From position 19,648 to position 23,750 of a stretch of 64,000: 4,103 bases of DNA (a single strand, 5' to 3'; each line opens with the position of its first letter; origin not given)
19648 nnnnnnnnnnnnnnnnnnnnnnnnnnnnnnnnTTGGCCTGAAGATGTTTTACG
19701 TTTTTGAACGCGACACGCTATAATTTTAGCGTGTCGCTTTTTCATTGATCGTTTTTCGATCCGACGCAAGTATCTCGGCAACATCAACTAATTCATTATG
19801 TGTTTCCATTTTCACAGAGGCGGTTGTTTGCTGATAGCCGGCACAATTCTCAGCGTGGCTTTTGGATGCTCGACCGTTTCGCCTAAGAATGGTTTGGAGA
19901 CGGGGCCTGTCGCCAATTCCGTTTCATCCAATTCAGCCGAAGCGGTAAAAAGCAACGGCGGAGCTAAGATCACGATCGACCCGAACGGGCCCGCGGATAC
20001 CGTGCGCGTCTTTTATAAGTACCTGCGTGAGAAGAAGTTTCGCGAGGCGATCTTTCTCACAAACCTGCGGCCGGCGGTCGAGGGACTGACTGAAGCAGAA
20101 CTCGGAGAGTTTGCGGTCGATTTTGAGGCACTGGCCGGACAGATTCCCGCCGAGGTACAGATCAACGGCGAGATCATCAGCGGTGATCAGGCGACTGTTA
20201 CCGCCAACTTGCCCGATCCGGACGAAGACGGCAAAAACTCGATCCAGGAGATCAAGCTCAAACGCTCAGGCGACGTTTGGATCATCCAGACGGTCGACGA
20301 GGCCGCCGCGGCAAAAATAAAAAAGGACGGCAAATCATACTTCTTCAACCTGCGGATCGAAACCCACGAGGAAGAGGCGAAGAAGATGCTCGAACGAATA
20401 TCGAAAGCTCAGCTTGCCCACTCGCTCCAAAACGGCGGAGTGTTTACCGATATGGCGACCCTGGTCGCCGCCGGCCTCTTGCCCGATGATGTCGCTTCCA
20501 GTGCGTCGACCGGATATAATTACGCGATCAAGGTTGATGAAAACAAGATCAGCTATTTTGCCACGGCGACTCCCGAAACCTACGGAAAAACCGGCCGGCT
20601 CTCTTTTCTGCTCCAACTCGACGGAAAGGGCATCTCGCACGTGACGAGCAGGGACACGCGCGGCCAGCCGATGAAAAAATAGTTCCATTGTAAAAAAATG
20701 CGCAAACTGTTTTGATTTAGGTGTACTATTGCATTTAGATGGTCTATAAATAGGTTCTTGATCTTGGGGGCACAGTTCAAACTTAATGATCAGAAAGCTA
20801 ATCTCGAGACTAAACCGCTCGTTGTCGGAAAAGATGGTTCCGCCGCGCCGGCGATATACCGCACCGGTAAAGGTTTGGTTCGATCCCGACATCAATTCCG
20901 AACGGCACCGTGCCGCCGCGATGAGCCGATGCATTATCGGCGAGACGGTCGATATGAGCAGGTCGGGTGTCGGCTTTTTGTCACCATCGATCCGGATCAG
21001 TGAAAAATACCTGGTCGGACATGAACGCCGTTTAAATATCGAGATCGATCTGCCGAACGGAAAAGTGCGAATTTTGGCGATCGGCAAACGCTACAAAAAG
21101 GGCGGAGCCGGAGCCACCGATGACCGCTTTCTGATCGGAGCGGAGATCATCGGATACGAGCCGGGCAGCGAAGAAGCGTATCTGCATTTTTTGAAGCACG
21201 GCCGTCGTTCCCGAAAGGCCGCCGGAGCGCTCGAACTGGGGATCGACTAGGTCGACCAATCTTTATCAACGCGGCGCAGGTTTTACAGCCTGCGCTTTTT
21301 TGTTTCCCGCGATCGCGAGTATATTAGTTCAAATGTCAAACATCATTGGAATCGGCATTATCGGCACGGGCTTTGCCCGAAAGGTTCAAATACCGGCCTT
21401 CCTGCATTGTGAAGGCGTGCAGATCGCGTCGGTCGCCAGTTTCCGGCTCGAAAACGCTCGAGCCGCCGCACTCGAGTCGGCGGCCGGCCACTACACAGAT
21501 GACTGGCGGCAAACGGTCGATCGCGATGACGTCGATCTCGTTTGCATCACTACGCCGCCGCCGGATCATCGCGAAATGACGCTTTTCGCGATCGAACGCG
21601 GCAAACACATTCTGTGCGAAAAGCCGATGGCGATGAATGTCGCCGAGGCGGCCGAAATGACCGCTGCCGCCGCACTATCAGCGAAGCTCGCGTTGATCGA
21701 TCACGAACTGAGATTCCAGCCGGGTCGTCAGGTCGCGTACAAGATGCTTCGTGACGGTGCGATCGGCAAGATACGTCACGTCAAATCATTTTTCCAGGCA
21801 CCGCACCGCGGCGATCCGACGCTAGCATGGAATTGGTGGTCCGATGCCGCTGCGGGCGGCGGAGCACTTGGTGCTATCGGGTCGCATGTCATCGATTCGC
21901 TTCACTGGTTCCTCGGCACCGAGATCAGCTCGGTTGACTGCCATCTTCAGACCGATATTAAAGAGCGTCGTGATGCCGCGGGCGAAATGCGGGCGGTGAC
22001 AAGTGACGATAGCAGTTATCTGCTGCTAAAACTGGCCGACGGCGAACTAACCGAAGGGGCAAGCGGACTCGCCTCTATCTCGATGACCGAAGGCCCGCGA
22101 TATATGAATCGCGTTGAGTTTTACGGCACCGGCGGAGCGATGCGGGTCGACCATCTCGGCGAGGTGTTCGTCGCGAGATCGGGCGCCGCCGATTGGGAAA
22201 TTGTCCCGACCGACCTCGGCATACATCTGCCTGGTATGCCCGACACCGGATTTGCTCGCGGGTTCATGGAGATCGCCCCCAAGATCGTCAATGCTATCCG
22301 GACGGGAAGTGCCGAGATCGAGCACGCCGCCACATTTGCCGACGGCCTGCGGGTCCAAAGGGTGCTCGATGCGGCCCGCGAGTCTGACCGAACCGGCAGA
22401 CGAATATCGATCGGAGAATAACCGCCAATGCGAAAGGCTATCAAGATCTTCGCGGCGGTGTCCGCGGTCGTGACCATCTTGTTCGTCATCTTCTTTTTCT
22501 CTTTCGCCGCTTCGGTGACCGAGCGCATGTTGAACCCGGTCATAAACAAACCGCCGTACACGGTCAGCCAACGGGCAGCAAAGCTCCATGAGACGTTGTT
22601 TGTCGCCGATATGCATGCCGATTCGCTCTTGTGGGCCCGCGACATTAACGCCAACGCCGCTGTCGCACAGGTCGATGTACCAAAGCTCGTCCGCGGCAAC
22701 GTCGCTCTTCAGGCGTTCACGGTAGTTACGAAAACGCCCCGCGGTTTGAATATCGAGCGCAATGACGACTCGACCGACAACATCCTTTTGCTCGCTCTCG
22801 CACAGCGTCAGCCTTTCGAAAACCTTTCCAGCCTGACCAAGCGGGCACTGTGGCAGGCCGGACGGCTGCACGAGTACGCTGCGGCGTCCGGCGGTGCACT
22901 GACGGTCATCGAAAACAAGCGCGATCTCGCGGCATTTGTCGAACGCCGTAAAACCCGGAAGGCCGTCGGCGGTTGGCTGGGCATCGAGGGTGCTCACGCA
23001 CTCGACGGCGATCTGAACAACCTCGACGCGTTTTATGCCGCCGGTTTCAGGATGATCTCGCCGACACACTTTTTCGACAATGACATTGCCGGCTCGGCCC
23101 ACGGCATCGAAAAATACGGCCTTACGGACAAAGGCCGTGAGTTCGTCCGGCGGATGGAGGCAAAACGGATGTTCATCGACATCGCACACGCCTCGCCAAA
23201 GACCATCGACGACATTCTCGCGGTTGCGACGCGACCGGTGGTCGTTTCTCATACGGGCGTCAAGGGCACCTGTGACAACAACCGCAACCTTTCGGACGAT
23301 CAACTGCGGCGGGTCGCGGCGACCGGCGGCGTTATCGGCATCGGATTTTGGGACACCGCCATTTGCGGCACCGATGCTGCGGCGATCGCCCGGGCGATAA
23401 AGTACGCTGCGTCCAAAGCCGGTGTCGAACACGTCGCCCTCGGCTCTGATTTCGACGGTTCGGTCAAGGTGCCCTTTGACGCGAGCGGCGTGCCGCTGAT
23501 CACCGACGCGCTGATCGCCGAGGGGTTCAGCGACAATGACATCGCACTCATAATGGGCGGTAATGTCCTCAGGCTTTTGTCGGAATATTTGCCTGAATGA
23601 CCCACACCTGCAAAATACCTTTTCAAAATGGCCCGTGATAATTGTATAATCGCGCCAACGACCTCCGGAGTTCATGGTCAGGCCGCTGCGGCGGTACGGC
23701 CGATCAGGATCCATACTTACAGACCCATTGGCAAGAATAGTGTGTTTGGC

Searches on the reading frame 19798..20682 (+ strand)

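Call 24: search_protein_families(library=pfam, proteins=[window:19798-20682:+], max_evalue=0.001)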
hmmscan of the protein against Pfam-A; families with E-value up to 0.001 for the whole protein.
window:19798-20682:+ (294 aa): 1 family
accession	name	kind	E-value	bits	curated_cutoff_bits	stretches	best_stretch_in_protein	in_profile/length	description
PF16734.10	Pilin_GH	-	0.00036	21.3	28.9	0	192-260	2-63/114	Type IV pilin-like G and H, putative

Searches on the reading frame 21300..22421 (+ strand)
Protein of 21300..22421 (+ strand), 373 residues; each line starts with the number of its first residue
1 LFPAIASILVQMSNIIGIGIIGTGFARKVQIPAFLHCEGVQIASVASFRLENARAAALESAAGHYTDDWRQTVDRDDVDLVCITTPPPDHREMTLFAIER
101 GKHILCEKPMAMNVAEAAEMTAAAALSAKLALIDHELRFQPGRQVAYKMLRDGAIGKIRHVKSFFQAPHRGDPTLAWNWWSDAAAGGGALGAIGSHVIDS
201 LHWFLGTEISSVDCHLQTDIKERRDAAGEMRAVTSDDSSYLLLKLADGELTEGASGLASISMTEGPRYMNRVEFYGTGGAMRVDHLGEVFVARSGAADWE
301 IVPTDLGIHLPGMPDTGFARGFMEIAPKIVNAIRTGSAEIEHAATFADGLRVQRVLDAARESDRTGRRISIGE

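Call 24: search_protein_families(library=pfam, proteins=[window:21300-22421:+], max_evalue=0.001)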
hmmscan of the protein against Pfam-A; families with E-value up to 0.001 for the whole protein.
window:21300-22421:+ (373 aa): 3 families
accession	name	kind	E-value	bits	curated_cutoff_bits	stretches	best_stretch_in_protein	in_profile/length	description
PF01408.29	GFO_IDH_MocA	-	5.1e-24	85.7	24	1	17-129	2-114/120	Oxidoreductase family, NAD-binding Rossmann fold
PF22725.1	GFO_IDH_MocA_C3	-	6.8e-24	84.7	27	1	146-281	4-123/124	GFO/IDH/MocA C-terminal domain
PF02894.22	GFO_IDH_MocA_C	-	1.1e-15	58.5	22.9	1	148-370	2-217/218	Oxidoreductase family, C-terminal alpha/beta domain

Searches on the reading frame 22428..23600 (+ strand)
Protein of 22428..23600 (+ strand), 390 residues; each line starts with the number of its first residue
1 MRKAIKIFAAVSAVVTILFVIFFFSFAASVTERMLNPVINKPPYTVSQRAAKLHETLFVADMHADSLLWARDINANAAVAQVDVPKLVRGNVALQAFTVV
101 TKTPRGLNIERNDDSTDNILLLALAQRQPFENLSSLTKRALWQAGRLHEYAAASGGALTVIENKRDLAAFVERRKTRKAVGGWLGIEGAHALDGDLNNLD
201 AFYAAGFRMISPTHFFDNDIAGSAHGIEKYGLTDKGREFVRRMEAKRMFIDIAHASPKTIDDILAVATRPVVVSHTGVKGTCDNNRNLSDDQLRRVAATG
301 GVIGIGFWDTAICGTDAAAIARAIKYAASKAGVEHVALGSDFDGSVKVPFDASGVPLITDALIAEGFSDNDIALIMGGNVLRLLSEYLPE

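Call 24: search_protein_families(library=pfam, proteins=[window:22428-23600:+], max_evalue=0.001)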
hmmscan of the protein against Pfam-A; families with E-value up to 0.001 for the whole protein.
window:22428-23600:+ (390 aa): 1 family
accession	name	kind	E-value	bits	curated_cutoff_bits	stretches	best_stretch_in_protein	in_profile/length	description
PF01244.27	Peptidase_M19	-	8.1e-70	235.9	26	1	53-385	2-318/319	Membrane dipeptidase (Peptidase family M19)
